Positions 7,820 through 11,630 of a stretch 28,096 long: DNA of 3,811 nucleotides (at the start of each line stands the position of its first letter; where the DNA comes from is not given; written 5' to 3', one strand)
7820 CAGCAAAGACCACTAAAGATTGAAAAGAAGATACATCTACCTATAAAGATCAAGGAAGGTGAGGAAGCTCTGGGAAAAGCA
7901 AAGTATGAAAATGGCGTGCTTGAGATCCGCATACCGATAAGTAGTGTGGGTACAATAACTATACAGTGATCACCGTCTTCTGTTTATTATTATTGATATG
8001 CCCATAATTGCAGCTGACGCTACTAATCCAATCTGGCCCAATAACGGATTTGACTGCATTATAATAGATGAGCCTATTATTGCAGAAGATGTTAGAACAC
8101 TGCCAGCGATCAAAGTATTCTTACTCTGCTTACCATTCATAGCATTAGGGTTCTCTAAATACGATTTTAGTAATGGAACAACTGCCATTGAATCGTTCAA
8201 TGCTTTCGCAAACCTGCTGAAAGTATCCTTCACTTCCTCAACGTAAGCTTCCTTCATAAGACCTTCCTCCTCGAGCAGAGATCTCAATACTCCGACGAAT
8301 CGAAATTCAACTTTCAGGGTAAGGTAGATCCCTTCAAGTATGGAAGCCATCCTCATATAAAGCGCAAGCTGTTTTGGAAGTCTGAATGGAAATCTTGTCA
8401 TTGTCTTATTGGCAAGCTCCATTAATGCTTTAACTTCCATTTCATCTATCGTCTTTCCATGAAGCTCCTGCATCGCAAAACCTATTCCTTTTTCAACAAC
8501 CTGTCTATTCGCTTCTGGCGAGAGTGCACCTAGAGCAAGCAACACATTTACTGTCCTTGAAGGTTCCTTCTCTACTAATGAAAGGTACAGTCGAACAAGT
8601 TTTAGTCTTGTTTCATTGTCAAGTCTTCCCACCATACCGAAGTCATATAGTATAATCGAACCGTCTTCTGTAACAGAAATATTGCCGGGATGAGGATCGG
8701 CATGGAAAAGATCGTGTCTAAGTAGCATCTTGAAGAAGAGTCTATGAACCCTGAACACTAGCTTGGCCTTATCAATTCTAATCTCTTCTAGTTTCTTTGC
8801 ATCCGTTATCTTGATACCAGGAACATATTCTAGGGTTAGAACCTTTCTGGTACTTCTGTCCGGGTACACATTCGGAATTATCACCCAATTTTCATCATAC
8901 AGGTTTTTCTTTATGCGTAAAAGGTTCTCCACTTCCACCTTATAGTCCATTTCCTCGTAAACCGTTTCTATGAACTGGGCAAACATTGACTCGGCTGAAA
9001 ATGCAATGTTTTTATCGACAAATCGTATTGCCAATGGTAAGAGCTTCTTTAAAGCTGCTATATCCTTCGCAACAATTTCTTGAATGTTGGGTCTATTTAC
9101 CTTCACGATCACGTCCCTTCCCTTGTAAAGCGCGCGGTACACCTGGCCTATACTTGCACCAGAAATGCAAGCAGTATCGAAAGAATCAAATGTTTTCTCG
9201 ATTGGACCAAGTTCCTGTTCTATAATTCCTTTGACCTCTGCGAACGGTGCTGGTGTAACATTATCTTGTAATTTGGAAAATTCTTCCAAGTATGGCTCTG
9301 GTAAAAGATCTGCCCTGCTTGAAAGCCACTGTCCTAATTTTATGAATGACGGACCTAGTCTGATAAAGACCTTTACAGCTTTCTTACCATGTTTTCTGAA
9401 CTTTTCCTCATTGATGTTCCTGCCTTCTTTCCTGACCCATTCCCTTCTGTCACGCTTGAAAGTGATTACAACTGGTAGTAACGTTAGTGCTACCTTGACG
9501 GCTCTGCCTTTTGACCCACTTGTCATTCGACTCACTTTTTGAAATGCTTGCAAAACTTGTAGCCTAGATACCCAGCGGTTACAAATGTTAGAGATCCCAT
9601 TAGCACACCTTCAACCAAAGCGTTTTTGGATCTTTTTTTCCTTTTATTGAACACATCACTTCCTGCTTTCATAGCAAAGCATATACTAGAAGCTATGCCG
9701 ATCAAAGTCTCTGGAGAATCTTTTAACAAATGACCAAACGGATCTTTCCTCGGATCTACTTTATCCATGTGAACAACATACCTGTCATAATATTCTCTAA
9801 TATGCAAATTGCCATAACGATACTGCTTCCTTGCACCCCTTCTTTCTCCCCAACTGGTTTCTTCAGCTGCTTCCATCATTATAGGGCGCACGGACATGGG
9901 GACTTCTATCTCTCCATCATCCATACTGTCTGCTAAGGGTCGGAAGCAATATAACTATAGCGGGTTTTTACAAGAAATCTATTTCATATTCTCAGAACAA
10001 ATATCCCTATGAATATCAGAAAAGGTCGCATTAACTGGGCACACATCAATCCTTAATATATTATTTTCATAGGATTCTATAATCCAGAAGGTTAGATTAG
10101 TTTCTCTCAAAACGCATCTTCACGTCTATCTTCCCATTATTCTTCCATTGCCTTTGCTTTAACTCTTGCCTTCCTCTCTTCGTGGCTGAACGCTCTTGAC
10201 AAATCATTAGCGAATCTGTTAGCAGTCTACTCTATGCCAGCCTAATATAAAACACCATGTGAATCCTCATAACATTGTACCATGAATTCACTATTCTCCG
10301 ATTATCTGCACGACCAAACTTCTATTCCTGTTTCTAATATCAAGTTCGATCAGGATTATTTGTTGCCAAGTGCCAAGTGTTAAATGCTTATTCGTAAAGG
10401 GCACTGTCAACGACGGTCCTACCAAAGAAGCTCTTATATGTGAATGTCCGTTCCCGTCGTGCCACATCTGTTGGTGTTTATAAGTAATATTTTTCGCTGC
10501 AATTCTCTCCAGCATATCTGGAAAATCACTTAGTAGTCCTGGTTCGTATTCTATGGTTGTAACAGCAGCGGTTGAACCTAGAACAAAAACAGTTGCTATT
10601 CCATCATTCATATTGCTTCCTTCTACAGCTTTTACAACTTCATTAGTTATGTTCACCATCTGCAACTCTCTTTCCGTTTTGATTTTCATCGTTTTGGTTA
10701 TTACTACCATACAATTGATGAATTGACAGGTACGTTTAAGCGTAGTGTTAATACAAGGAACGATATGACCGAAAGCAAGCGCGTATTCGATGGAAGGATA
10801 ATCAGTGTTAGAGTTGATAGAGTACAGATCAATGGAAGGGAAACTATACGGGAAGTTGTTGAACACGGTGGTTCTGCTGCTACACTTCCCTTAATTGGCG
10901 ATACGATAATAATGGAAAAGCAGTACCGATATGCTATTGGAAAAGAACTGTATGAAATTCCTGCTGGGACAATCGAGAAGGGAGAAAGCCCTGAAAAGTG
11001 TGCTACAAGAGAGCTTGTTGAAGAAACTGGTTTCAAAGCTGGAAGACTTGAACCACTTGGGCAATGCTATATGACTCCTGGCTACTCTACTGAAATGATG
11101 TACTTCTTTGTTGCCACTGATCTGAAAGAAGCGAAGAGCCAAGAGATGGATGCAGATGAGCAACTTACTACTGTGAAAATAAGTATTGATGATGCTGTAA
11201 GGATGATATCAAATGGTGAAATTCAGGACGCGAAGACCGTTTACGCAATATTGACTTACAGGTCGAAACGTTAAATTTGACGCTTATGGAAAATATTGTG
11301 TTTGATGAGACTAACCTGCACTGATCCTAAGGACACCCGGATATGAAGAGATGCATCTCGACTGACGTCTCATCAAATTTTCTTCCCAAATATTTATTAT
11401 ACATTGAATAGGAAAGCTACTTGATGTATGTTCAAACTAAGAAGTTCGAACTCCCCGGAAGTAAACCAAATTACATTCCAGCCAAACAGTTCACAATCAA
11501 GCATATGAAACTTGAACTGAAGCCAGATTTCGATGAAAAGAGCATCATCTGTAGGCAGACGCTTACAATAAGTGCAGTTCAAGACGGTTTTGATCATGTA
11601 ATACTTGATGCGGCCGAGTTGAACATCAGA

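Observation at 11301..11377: Box C/D sRNA with a perfect antisense tail against its own C box: possible self-locking guide RNA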

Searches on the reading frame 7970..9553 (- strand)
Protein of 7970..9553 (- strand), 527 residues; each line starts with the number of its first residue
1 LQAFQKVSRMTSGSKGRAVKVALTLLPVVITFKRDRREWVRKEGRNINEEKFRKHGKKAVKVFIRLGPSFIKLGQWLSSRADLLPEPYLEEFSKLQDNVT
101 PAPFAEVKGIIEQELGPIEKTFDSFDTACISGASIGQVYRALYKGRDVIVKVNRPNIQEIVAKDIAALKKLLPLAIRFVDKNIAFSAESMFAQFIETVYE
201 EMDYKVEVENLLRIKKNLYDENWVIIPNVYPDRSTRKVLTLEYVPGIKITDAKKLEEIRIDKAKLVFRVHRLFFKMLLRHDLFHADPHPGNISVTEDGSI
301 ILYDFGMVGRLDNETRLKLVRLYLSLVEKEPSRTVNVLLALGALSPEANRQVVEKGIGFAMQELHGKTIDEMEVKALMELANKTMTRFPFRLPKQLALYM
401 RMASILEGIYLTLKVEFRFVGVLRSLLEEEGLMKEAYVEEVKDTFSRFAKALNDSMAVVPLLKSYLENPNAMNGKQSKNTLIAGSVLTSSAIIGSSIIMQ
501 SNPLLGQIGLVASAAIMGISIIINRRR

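Call 12: search_protein_families(library=pfam, proteins=[window:7970-9553:-])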
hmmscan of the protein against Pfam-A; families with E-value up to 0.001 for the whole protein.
window:7970-9553:- (527 aa): 1 family
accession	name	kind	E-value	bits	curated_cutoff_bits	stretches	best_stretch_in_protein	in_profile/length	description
PF03109.22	ABC1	-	1.7e-67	227.5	22.9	1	94-336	1-242/244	ABC1 atypical kinase-like domain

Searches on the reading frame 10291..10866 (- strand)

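Call 12: search_protein_families(library=pfam, proteins=[window:10291-10866:-])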
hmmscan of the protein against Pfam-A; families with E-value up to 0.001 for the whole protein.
window:10291-10866:- (191 aa): 1 family
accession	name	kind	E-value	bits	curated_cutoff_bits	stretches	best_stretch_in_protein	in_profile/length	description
PF01894.22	UPF0047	-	1.9e-34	118.7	27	1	72-188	1-117/117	Uncharacterised protein family UPF0047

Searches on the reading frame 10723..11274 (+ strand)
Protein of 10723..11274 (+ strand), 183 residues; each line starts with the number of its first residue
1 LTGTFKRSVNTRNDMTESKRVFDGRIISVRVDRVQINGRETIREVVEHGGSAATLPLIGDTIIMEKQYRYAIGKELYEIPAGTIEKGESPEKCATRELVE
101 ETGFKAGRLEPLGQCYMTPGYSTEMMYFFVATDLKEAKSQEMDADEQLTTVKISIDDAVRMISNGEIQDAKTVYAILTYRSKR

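Call 12: search_protein_families(library=pfam, proteins=[window:10723-11274:+])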
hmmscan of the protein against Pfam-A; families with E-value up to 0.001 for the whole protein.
window:10723-11274:+ (183 aa): 1 family
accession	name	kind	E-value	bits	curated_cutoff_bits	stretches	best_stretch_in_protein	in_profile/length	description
PF00293.34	NUDIX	-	3e-15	56.8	21.1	1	60-161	13-119/134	NUDIX domain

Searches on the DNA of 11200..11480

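Call 8: search_rna_families(source=window, start=11200, end=11480, threshold=evalue, max_evalue=10, show_alignments=3)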
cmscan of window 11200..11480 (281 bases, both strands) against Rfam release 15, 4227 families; matches with E-value up to 10: 4.
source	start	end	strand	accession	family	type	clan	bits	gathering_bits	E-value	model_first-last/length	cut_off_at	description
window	11301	11367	+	RF01127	sR42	Gene; snRNA; snoRNA; CD-box;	-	15.5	38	0.15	1-63/63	no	Small nucleolar RNA sR42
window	11299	11452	+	RF01559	DdR1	Gene; snRNA; snoRNA; CD-box;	-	14.2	70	3.5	1-66/66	no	Dictyostelium snoRNA DdR1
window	11339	11367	+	RF01128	sR43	Gene; snRNA; snoRNA; CD-box;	-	10.6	45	2.5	1-56/56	no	Small nucleolar RNA sR42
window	11339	11379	+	RF01129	sR44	Gene; snRNA; snoRNA; CD-box;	-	9.2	45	8.1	1-55/55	no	Small nucleolar RNA sR44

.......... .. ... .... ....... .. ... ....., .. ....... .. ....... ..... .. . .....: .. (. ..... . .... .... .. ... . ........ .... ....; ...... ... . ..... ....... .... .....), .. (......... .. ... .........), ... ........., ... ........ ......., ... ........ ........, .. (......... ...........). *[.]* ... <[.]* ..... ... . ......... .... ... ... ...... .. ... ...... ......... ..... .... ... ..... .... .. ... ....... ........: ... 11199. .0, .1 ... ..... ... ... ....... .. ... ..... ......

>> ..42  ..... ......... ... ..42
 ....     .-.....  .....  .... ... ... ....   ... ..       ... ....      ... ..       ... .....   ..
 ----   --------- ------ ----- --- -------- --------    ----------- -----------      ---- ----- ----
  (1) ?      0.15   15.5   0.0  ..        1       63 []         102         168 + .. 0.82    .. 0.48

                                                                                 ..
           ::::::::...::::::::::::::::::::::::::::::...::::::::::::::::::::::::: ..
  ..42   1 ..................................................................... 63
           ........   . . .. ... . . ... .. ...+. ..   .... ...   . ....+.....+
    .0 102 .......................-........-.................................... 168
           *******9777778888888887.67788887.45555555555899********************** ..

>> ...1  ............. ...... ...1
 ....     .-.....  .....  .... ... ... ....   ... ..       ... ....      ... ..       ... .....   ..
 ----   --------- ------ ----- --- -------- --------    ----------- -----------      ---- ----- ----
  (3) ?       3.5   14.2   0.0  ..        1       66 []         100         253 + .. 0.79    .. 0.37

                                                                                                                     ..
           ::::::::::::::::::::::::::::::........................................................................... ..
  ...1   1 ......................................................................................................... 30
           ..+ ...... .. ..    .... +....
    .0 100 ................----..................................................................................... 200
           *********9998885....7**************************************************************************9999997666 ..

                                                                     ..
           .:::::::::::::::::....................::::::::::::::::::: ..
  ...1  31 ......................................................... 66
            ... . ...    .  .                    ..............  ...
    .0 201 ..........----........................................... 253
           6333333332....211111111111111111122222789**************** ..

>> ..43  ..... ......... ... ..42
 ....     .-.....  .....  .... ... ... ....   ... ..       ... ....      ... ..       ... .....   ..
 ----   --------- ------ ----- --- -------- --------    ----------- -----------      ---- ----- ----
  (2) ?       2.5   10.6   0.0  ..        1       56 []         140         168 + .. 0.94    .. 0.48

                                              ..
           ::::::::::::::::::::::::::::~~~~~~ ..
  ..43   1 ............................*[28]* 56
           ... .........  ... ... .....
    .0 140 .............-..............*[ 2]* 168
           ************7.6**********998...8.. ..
